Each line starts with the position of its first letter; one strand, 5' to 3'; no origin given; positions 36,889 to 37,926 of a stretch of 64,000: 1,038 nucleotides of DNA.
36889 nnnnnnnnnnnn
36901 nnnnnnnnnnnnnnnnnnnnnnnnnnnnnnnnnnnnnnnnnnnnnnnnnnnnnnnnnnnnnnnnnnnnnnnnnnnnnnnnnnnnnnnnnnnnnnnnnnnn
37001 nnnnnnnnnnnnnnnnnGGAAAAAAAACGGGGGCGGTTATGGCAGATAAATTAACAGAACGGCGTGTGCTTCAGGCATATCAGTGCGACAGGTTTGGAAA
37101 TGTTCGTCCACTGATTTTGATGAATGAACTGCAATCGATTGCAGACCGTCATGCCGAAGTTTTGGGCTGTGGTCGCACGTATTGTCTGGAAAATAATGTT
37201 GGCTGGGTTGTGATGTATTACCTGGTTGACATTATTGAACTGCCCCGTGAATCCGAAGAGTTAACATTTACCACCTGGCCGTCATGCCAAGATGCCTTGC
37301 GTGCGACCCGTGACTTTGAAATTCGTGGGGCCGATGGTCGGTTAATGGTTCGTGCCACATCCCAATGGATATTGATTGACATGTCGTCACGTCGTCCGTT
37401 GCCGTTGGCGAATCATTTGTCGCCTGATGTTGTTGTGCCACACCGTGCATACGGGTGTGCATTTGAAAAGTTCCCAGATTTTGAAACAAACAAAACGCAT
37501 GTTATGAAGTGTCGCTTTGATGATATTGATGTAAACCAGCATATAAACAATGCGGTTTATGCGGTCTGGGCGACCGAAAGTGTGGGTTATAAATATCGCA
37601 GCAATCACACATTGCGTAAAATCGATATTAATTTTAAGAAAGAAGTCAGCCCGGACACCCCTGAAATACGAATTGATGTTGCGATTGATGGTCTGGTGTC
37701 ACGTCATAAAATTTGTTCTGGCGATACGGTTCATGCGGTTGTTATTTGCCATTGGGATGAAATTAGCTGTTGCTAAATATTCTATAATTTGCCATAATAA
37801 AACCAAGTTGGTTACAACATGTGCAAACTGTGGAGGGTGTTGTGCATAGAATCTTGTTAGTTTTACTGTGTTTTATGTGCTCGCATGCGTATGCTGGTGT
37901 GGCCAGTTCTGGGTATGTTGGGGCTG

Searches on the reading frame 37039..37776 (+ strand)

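Call 9: search_protein_families(library=pfam, proteins=[window:37039-37776:+], max_evalue=0.001)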
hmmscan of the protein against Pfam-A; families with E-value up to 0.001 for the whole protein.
window:37039-37776:+ (245 aa): 3 families
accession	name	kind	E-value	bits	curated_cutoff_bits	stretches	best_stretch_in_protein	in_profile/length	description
PF01643.23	Acyl-ACP_TE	-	6.6e-20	71.6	23.7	1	11-124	10-124/131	Acyl-ACP thioesterase N-terminal domain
PF20791.3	Acyl-ACP_TE_C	-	1.8e-16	60.6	21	1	150-240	6-100/101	Acyl-ACP thioesterase C-terminal domain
PF13279.12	4HBT_2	-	3.3e-06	28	25.5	0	158-191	1-34/122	Thioesterase-like superfamily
